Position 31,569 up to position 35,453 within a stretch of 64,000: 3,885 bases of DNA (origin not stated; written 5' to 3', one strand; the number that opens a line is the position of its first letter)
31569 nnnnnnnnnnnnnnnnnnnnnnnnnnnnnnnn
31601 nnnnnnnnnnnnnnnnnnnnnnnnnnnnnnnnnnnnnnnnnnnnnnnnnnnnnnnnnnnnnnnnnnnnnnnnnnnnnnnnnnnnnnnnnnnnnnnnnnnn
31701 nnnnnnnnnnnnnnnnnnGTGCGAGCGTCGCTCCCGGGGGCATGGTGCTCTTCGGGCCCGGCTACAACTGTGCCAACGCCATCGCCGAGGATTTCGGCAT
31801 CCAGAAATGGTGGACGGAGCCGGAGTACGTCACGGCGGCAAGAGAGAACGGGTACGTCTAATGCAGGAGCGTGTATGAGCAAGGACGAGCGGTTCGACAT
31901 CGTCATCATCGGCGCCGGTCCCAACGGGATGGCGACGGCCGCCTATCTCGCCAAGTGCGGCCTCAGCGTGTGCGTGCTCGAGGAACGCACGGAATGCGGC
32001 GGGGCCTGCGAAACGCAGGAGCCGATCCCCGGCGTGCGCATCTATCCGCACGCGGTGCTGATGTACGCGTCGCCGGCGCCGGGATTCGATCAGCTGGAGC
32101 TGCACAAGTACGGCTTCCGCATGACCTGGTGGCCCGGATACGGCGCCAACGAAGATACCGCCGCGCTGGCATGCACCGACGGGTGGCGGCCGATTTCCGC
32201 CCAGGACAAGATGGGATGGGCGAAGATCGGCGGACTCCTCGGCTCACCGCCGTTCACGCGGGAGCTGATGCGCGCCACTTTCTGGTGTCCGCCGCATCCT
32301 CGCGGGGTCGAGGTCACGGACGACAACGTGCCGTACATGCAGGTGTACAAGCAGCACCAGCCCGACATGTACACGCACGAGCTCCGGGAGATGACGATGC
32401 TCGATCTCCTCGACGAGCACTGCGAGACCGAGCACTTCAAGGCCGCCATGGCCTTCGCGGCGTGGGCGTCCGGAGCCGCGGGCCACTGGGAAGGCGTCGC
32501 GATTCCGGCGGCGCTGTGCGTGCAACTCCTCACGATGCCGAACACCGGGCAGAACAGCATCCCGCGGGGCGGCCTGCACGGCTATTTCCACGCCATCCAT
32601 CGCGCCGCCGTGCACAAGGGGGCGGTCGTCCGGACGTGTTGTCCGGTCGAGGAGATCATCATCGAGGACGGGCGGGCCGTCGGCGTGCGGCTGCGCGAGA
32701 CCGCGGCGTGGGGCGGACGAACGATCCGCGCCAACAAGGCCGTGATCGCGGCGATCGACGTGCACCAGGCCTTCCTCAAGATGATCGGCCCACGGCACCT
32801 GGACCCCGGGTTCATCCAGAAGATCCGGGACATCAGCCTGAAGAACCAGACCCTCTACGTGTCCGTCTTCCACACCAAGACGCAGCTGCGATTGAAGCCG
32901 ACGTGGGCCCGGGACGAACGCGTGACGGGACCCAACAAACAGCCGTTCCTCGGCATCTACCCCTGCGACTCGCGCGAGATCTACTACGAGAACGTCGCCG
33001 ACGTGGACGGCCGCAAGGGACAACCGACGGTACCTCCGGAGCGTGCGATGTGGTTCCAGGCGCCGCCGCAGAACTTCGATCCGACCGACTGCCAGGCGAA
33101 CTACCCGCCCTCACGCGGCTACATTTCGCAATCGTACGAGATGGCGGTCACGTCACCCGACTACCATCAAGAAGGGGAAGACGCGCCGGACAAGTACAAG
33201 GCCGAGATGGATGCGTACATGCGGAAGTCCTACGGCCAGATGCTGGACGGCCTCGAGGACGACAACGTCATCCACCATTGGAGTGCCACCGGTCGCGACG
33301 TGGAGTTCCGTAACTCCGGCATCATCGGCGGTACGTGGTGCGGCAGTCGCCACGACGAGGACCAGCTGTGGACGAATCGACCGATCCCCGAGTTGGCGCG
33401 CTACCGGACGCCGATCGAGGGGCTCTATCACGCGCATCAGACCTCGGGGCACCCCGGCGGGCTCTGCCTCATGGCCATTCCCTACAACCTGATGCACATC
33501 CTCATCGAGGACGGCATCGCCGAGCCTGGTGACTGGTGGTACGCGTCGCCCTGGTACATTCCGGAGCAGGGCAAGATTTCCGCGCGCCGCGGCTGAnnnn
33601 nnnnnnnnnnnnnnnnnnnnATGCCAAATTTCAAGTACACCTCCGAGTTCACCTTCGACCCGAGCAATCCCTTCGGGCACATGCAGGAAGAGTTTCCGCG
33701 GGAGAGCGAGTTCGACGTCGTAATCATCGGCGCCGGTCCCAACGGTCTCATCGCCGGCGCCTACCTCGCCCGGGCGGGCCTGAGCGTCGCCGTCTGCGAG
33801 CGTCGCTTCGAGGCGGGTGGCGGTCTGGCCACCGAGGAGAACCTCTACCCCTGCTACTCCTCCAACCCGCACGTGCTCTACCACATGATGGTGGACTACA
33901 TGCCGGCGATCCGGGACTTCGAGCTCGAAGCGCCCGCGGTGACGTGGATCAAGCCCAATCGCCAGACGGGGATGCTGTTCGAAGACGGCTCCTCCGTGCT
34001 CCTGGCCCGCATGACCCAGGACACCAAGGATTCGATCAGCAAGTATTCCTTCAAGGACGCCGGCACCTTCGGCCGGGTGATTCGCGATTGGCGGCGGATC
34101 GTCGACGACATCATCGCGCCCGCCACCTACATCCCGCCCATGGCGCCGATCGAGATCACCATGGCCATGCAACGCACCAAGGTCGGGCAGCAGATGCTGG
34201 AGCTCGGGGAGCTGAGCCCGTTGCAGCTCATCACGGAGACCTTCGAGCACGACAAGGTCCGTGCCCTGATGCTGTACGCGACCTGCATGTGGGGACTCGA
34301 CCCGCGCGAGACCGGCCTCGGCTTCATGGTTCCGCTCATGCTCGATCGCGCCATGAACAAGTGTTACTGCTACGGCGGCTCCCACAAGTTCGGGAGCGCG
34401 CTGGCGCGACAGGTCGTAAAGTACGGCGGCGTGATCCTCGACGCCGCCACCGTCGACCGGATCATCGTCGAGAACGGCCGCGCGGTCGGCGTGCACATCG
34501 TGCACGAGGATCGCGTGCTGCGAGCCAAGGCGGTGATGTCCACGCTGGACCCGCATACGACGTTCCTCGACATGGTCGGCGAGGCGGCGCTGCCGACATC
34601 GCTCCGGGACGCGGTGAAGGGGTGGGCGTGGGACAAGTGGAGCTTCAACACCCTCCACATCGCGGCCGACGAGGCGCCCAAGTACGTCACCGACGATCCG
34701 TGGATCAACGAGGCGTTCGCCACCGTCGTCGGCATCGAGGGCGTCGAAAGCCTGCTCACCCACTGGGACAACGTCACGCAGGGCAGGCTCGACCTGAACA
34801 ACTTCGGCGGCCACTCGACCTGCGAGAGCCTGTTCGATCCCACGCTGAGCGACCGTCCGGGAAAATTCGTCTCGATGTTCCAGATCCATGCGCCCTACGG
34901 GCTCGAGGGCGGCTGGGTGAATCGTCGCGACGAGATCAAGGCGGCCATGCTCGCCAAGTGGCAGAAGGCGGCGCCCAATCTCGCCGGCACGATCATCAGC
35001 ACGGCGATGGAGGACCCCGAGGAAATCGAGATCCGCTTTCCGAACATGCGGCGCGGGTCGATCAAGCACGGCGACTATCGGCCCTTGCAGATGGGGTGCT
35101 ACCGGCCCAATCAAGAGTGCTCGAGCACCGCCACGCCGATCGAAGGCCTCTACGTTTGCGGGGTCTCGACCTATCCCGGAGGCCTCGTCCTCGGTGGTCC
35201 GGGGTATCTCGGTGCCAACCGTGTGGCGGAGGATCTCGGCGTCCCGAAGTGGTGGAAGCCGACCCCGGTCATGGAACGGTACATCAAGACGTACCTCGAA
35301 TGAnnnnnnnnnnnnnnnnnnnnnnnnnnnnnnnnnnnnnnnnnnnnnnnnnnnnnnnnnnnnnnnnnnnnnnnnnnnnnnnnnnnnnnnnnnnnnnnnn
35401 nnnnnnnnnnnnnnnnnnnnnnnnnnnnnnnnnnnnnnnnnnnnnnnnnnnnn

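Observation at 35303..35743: Small ferritin-like protein with duplicated EExHH motifs inserted between flavoenzyme paralogs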

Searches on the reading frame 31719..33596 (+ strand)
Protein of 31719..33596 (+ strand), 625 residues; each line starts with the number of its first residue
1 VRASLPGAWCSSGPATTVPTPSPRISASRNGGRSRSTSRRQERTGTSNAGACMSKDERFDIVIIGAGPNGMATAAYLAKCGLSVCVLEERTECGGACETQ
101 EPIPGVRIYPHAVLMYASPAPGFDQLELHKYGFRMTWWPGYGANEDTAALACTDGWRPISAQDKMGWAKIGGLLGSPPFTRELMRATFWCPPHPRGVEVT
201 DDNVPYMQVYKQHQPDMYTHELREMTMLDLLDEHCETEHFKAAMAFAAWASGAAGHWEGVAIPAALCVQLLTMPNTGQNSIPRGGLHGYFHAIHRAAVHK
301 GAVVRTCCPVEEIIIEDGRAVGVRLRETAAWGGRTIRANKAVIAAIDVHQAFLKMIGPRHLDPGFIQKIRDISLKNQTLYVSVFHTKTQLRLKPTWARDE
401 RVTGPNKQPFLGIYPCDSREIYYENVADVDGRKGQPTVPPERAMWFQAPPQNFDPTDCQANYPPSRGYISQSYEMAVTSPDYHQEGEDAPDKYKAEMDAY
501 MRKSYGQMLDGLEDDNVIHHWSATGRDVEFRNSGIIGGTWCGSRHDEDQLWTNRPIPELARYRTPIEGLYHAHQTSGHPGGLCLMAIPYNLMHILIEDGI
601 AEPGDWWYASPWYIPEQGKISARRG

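Call 6: search_protein_families(library=pfam, proteins=[window:31719-33596:+], max_evalue=0.1)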
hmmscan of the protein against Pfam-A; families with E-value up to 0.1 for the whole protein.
window:31719-33596:+ (625 aa): 16 families
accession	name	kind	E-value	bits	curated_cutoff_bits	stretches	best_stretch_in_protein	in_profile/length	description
PF01266.30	DAO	-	9.3e-12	45.6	27.9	2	60-96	1-38/353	FAD dependent oxidoreductase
PF13450.12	NAD_binding_8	-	5.5e-10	39.8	21.9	1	63-108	1-44/68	NAD(P)-binding Rossmann-like domain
PF00890.30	FAD_binding_2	-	3.2e-08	33.6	20.4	1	60-96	1-37/414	FAD binding domain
PF01593.30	Amino_oxidase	-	8.4e-07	29.1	19.8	1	269-393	186-298/443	Flavin containing amine oxidoreductase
PF01946.23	Thi4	-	1.1e-06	28.6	26.2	1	58-96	17-56/235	Thi4 family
PF07992.20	Pyr_redox_2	-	1.6e-05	24.9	26.1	1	59-99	1-42/291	Pyridine nucleotide-disulphide oxidoreductase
PF01494.25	FAD_binding_3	-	4.1e-05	23.4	22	1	59-91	2-34/349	FAD binding domain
PF12831.13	FAD_oxidored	-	5.1e-05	23.2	27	1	60-97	1-38/416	FAD dependent oxidoreductase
PF00732.25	GMC_oxred_N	-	0.00012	22.3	23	1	291-345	131-187/218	GMC oxidoreductase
PF13454.12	NAD_binding_9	-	0.00018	21.9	21.8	0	62-98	1-42/155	FAD-NAD(P)-binding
PF03486.20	HI0933_like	-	0.00042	20.3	50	1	60-94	2-36/244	HI0933-like protein Rossmann domain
PF13738.12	Pyr_redox_3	-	0.0022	17.8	30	1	62-90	1-30/305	Pyridine nucleotide-disulphide oxidoreductase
PF05834.18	Lycopene_cycl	-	0.0033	17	23.4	1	60-89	1-32/380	Lycopene cyclase protein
PF21799.2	MurD-like_N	-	0.026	15.2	27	1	61-97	3-39/88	Mur ligase MurD-like, N-terminal domain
PF00070.33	Pyr_redox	-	0.035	15.1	22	1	61-92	2-33/82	Pyridine nucleotide-disulphide oxidoreductase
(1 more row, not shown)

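Call 59: search_protein_families(library=ncbifam, proteins=[window:31872-33593:+], max_evalue=0.001)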
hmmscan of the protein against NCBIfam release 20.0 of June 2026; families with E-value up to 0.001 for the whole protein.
window:31872-33593:+ (574 aa): 64 families (the best 25 are shown)
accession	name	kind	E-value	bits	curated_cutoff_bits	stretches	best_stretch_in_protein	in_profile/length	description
NF045689.1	BCarotKetCrtO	equivalog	4.1e-32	111.5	1000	3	176-312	187-314/563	beta-carotene ketolase CrtO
NF045637.1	carotdesatCrtDProt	equivalog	3.7e-10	38.9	580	2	10-47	1-38/485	1-hydroxycarotenoid 3,4-desaturase CrtD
NF003585.0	PRK05249.1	equivalog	8.8e-09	34.5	465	1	4-54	3-53/464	Si-specific NAD(P)(+) transhydrogenase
NF009478.0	PRK12844.1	equivalog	2.1e-08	32.9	789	1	2-46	3-47/559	3-ketosteroid-delta-1-dehydrogenase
TIGR02734.1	crtI_fam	subfamily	2.2e-08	33.2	238.1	1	10-45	1-36/504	phytoene desaturase family protein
NF006130.0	PRK08274.1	equivalog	9.3e-08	31.3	369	0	221-294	117-189/467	FAD-dependent tricarballylate dehydrogenase TcuA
NF004789.0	PRK06134.1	subfamily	9.4e-08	31.1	747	1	4-46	9-51/581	FAD-dependent oxidoreductase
TIGR00292.1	TIGR00292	equivalog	1.6e-07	30.8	148.3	1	8-45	22-59/254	sulfide-dependent adenosine diphosphate thiazole synthase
NF058655.1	CrtID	equivalog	2.9e-07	29.7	640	1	10-47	1-38/478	bifunctional phytoene desaturase/3,4-desaturase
TIGR01350.1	lipoamide_DH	equivalog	3.4e-07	29.3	408.8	1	8-53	2-46/461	dihydrolipoyl dehydrogenase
NF009477.0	PRK12843.1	equivalog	5.2e-07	28.5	758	1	3-46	12-55/578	FAD-dependent oxidoreductase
TIGR02032.1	GG-red-SF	subfamily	5.4e-07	29.6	158.8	1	8-45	1-43/297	geranylgeranyl reductase family protein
NF005560.0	PRK07233.1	equivalog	6.5e-07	28.5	252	1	9-47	2-40/435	hypothetical protein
TIGR02733.1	desat_CrtD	equivalog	1e-06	27.7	549.7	1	9-48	3-42/492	C-3',4' desaturase CrtD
NF005882.1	PRK07843.1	equivalog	1.1e-06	27.4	788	1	8-46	2-40/547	3-oxosteroid 1-dehydrogenase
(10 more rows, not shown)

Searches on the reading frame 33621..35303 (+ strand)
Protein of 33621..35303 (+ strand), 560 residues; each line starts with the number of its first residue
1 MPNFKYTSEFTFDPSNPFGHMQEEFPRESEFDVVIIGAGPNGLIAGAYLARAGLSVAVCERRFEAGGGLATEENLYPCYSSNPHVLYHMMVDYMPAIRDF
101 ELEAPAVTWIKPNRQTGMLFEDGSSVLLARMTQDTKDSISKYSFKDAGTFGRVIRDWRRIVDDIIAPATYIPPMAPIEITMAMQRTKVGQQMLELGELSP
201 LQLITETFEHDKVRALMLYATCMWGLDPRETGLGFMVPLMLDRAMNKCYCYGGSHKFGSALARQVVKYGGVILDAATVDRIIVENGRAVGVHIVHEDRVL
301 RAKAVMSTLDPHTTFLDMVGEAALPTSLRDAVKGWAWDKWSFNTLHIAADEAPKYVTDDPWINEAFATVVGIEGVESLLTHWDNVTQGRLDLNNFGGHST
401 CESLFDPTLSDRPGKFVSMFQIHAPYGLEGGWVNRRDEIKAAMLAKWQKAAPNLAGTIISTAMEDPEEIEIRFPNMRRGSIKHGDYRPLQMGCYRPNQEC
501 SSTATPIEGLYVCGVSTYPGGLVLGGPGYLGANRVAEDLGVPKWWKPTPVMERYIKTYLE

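Call 6: search_protein_families(library=pfam, proteins=[window:33621-35303:+], max_evalue=0.1)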
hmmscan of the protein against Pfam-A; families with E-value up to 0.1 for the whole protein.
window:33621-35303:+ (560 aa): 12 families
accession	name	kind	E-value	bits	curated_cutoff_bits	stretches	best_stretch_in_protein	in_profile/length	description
PF01266.30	DAO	-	1.6e-11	44.8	27.9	1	32-67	1-36/353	FAD dependent oxidoreductase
PF01946.23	Thi4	-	6.4e-11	42.4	26.2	1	29-70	16-58/235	Thi4 family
PF00890.30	FAD_binding_2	-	3.8e-07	30.1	20.4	1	32-70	1-39/414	FAD binding domain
PF01593.30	Amino_oxidase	-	5.5e-07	29.7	19.8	1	42-314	3-259/443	Flavin containing amine oxidoreductase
PF13450.12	NAD_binding_8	-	1.1e-06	29.2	21.9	1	35-74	1-40/68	NAD(P)-binding Rossmann-like domain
PF12831.13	FAD_oxidored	-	3.4e-06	27.1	27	1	32-79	1-47/416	FAD dependent oxidoreductase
PF01494.25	FAD_binding_3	-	6.8e-06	26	22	1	31-62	2-33/349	FAD binding domain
PF07992.20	Pyr_redox_2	-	0.00076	19.4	26.1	1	31-65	1-31/291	Pyridine nucleotide-disulphide oxidoreductase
PF03486.20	HI0933_like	-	0.00077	19.4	50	1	32-66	2-36/244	HI0933-like protein Rossmann domain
PF01134.28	GIDA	-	0.0053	16.3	22.1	1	32-62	1-31/391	Glucose inhibited division protein A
PF05834.18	Lycopene_cycl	-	0.0066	16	23.4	0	32-60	1-31/380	Lycopene cyclase protein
PF00732.25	GMC_oxred_N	-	0.019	15.2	23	1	263-299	135-173/218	GMC oxidoreductase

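Call 7: search_protein_families(library=ncbifam, proteins=[window:33621-35303:+], max_evalue=1)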
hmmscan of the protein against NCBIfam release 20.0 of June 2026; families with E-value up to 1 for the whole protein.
window:33621-35303:+ (560 aa): 119 families (the best 25 are shown)
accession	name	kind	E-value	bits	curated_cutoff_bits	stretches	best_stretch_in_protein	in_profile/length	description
NF045689.1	BCarotKetCrtO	equivalog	8.5e-54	183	1000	1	30-532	3-532/563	beta-carotene ketolase CrtO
TIGR02734.1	crtI_fam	subfamily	6.3e-17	61.4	238.1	1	33-323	1-285/504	phytoene desaturase family protein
NF045637.1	carotdesatCrtDProt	equivalog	2.6e-16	59.2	580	1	33-326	1-292/485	1-hydroxycarotenoid 3,4-desaturase CrtD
TIGR02730.1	carot_isom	equivalog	5.1e-14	52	586.9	2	248-540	222-493/493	carotenoid isomerase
NF005560.0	PRK07233.1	equivalog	6.8e-11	41.6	252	2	33-71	3-41/435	hypothetical protein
NF058655.1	CrtID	equivalog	2e-10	40.1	640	1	33-314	1-277/478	bifunctional phytoene desaturase/3,4-desaturase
TIGR00292.1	TIGR00292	equivalog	2.3e-10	40.2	148.3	1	28-70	19-61/254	sulfide-dependent adenosine diphosphate thiazole synthase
TIGR02733.1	desat_CrtD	equivalog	1.6e-08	33.7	549.7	1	32-71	3-42/492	C-3',4' desaturase CrtD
TIGR01292.1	TRX_reduct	equivalog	3.7e-07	29.2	343.45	1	32-79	2-50/300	thioredoxin-disulfide reductase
NF004829.0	PRK06183.1-3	subfamily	1.6e-06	27.2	390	1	27-62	5-40/520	bifunctional 3-(3-hydroxy-phenyl)propionate/3-hydroxycinnamic acid hydroxylase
NF009477.0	PRK12843.1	equivalog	1.7e-06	26.8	758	1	23-71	9-57/578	FAD-dependent oxidoreductase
TIGR01372.1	soxA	subfamily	3.1e-06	25.3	1164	1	31-73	169-211/996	sarcosine oxidase subunit alpha family protein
TIGR03315.1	Se_ygfK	equivalog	3.1e-06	24.9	835.3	1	25-68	532-575/1012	putative selenate reductase subunit YgfK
TIGR02032.1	GG-red-SF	subfamily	4.1e-06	26.7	158.8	1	31-62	1-32/297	geranylgeranyl reductase family protein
NF004789.0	PRK06134.1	subfamily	4.6e-06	25.5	747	1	25-71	7-53/581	FAD-dependent oxidoreductase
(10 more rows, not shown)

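Call 41: search_solved_structures(query=window:33621-35300:+, max_evalue=0.00001)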
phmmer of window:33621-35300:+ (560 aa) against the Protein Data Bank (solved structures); distinct sequences matched with E-value up to 0.00001: 3.
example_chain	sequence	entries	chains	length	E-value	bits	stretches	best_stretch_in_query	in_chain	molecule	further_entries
7rk0_A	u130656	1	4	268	3.3e-08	35.7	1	23-69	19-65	Thiamine thiazole synthase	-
7aaw_A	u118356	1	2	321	2.3e-06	29.6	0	27-81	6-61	Thioredoxin reductase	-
6hk1_A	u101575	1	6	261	2.7e-06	29.4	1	30-69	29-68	Thiazole synthase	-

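Call 52: find_related_loci(query=window:33621-35300:+, collection=metagenome_contigs, flank=8000)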
Query window:33621-35300:+ (560 aa) in metagenome_contigs; peptide patterns used: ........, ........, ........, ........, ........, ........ (x = any residue, [..] = any of these).
78 stretches matched a pattern; 74 encode a relative of the query (tblastn E <= 1e-3); 74 distinct loci.
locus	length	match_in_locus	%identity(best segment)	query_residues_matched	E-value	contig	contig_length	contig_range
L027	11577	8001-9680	89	1-560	0e+0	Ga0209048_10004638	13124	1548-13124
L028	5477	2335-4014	89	1-560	0e+0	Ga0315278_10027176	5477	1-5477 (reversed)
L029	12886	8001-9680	89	1-560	0e+0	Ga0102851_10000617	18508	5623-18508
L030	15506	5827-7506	89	1-560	0e+0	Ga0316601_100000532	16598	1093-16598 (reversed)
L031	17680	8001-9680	89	1-560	0e+0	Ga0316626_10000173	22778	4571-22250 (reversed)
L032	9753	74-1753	89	1-560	0e+0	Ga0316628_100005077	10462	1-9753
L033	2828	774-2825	86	1-560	0e+0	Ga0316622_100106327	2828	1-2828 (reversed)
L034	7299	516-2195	86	1-560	0e+0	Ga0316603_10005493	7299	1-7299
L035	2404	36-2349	84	1-560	0e+0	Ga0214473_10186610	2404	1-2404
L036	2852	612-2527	84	1-560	0e+0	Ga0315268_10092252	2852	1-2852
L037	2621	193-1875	85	1-560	0e+0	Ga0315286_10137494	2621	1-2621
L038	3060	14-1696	85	1-560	0e+0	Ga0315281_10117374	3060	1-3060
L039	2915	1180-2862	80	1-560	0e+0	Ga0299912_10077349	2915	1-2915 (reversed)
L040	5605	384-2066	83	1-560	0e+0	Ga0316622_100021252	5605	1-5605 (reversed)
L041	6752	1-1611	86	24-560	0e+0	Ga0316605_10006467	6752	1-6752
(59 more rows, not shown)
